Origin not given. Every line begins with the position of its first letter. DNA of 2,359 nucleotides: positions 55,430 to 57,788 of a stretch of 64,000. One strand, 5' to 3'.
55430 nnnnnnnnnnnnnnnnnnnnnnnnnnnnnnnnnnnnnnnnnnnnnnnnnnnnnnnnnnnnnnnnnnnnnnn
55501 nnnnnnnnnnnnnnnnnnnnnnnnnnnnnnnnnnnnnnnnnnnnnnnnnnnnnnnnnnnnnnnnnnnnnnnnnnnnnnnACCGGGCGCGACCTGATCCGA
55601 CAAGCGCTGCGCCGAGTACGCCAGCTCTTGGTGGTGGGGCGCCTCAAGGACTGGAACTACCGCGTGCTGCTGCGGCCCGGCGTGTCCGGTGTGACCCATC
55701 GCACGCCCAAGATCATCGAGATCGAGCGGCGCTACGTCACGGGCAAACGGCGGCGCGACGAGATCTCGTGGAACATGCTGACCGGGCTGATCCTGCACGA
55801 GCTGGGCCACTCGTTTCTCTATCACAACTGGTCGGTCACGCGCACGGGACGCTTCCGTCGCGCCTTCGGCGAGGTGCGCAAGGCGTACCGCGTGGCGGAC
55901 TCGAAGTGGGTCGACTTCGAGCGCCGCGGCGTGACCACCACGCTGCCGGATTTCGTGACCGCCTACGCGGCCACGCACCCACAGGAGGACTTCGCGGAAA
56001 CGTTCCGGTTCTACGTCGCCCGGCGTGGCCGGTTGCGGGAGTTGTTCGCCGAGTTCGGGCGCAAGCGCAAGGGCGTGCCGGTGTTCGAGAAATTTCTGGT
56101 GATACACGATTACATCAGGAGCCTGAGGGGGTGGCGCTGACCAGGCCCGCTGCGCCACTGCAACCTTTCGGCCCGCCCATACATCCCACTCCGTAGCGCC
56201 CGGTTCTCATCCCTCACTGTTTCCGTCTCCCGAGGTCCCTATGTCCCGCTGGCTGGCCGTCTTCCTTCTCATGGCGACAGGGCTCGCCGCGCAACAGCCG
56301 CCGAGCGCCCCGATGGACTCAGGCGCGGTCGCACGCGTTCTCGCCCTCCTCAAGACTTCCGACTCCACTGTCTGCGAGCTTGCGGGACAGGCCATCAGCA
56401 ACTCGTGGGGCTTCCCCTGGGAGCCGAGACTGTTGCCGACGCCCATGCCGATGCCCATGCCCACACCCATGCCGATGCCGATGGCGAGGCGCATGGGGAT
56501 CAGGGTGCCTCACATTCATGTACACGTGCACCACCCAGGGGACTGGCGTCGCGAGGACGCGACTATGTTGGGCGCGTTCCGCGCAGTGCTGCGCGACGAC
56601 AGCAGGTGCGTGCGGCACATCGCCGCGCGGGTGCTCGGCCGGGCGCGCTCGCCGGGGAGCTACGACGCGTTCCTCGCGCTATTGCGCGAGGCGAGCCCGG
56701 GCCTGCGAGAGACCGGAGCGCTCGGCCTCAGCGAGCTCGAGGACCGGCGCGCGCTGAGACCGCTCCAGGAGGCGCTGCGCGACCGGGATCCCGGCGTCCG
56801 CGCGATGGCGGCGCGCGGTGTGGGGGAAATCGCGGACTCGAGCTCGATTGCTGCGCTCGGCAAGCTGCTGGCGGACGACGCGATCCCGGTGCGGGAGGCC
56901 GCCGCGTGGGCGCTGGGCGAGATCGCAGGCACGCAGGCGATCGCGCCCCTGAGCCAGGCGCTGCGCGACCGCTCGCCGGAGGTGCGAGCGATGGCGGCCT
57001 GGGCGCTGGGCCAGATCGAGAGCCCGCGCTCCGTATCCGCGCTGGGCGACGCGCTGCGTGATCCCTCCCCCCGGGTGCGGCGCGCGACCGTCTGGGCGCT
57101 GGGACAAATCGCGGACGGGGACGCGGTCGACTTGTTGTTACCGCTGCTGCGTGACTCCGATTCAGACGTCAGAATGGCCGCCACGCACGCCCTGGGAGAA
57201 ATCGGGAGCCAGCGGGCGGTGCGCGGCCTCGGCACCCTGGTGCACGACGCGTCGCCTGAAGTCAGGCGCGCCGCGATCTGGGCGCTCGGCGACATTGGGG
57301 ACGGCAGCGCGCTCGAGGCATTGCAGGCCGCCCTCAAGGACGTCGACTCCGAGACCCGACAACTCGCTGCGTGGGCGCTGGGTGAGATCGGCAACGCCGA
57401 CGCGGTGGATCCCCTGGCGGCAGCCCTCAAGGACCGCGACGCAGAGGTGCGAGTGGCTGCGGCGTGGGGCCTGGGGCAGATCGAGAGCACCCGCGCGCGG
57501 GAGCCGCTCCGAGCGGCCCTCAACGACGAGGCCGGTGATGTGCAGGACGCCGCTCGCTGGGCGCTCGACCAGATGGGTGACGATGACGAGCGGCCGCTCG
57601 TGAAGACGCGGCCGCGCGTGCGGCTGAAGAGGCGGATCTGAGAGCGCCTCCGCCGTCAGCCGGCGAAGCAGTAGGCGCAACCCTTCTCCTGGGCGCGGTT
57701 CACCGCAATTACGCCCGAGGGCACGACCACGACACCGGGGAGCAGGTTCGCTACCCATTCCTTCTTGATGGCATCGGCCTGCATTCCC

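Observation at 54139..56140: Translationally coupled ATP-grasp ligase and a four-zinc-ribbon HExxH protein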

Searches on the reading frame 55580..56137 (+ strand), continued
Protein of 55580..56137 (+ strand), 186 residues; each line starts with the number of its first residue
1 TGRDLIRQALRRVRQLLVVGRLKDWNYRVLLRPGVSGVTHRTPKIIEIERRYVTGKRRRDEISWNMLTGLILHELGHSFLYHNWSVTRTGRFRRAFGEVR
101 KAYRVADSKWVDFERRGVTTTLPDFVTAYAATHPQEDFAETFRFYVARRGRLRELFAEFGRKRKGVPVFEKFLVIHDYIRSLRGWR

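Call 65: fold_search(model_id=the predicted structure, library=viral)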
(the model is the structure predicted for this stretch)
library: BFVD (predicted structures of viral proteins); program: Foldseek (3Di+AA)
matches with E <= 10: 117; with E <= 0.001: 0
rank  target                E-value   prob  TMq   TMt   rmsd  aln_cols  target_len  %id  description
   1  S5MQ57                2.8e-02  0.98  0.38  0.42  11.1       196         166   12  Uncharacterized protein [Sinorhizobium phage phiM12]
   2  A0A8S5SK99            4.1e-02  1.00  0.44  0.52   6.5       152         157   14  Lethal factor [Siphoviridae sp. ctrCN24]
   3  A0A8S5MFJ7            5.5e-02  0.99  0.43  0.16  12.0       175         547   15  Minor capsid protein [Myoviridae sp. ctguh8]
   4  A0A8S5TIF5            6.4e-02  0.99  0.44  0.18  11.2       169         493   14  Minor capsid component [Myoviridae sp. ct9dX1]
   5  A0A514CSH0            8.3e-02  0.97  0.53  0.32  16.0       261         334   11  Uncharacterized protein [Achromobacter phage Motura]
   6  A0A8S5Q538            9.2e-02  1.00  0.41  0.08   5.8       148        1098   15  Intein splicing domain [Siphoviridae sp. ctHiz26]
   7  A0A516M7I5            1.4e-01  0.94  0.50  0.43   7.2       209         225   15  (no name in the UniProt tables at hand)
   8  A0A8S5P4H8            2.0e-01  0.85  0.45  0.47   9.2       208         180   14  Lethal factor [Myoviridae sp. ctegP15]
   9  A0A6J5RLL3            2.0e-01  0.30  0.28  0.11  15.2       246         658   14  VWFA domain containing protein [uncultured Caudovirales phage]
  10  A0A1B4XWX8            2.5e-01  0.91  0.28  0.21   7.9        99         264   22  Uncharacterized protein [Tenacibaculum phage pT24]
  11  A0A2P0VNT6            3.5e-01  0.60  0.37  0.30  11.7       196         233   14  Uncharacterized protein [Tetraselmis virus 1]
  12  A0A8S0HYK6            3.5e-01  0.23  0.27  0.23  13.3       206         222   12  (no name in the UniProt tables at hand)
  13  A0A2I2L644            3.7e-01  0.99  0.34  0.35   2.9        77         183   18  Transmembrane domain-containing protein [Orpheovirus IHUMI-LCC2]
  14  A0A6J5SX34            4.3e-01  0.84  0.34  0.26   7.4       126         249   13  Metallopeptidase domain containing protein [uncultured Caudovirales phage]
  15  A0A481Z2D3            4.3e-01  0.51  0.35  0.19  10.8       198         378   11  Uncharacterized protein [Pithovirus LCPAC001]
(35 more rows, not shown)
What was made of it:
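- Tried and rejected: The viral library added nothing beyond 'lethal-factor-like' hits (call 65).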

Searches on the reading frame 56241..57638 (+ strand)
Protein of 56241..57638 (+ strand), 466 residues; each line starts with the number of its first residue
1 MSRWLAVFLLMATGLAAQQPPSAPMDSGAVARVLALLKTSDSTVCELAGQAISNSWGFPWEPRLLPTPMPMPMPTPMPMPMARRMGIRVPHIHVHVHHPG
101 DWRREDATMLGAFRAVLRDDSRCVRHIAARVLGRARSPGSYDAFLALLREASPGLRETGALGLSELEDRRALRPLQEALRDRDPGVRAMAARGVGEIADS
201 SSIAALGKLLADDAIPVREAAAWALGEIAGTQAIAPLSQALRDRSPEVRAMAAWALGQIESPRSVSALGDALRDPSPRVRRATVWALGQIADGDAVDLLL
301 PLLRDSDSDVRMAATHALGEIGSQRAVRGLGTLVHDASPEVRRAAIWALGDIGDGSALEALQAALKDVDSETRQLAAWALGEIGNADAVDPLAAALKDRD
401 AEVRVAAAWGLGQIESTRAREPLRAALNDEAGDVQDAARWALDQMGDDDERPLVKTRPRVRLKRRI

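Call 3: search_protein_families(library=pfam, proteins=[window:56241-57638:+], max_evalue=0.01)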
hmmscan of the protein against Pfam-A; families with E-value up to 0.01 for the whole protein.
window:56241-57638:+ (466 aa): 16 families
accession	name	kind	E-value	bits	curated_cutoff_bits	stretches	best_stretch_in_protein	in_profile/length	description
PF13646.12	HEAT_2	-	4.4e-82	270.9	27.7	7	333-400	8-75/88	HEAT repeats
PF02985.28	HEAT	-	3.5e-50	163.6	23.5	6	270-292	7-29/31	HEAT repeat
PF03130.22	HEAT_PBS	-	2.7e-49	160.4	20.9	6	341-367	1-27/27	PBS lyase HEAT-like repeat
PF13513.12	HEAT_EZ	-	7.1e-41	138.4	27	6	339-383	1-55/55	HEAT-like repeat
PF00514.29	Arm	-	4.7e-30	103.1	20.6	2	196-229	7-40/41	Armadillo/beta-catenin-like repeat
PF12717.13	Cnd1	-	1.2e-20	74.6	26.4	2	233-292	22-87/162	non-SMC mitotic condensation complex subunit 1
PF25786.1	HEAT_GCN1_C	-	2.3e-10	41.1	27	0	201-259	27-94/151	GCN1-like, C-terminal HEAT repeats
PF22646.2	PPP2R1A-like_HEAT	-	1.7e-08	35.2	27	0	382-408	2-28/78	PPP2R1A-like HEAT repeat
PF21581.3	SCD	-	5.2e-07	30.3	27.5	0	304-351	1-56/75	Stromalin conservative domain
PF25767.1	ARM_TBCD_2nd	-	1.4e-06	28.4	29.7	0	388-416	78-106/245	Tubulin-specific chaperone D-like, ARM repeats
PF20168.4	PDS5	-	6.3e-06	24.7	27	0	273-351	294-386/1053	Sister chromatid cohesion protein PDS5 protein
PF01347.28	Vitellogenin_N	-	7.8e-06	25.2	24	0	237-320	467-558/590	Lipoprotein amino terminal region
PF01602.26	Adaptin_N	-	3.9e-05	22.9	37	0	237-324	84-182/524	Adaptin N terminal region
PF24492.1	HEAT_ECM29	-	0.001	19.7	27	0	171-211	113-153/160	Proteasome adapter and scaffold protein ECM29, HEAT-repeat domain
PF24714.1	TOR1L1_N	-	0.0061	16.4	43.3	0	302-324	90-112/281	TORTIFOLIA1 N-terminal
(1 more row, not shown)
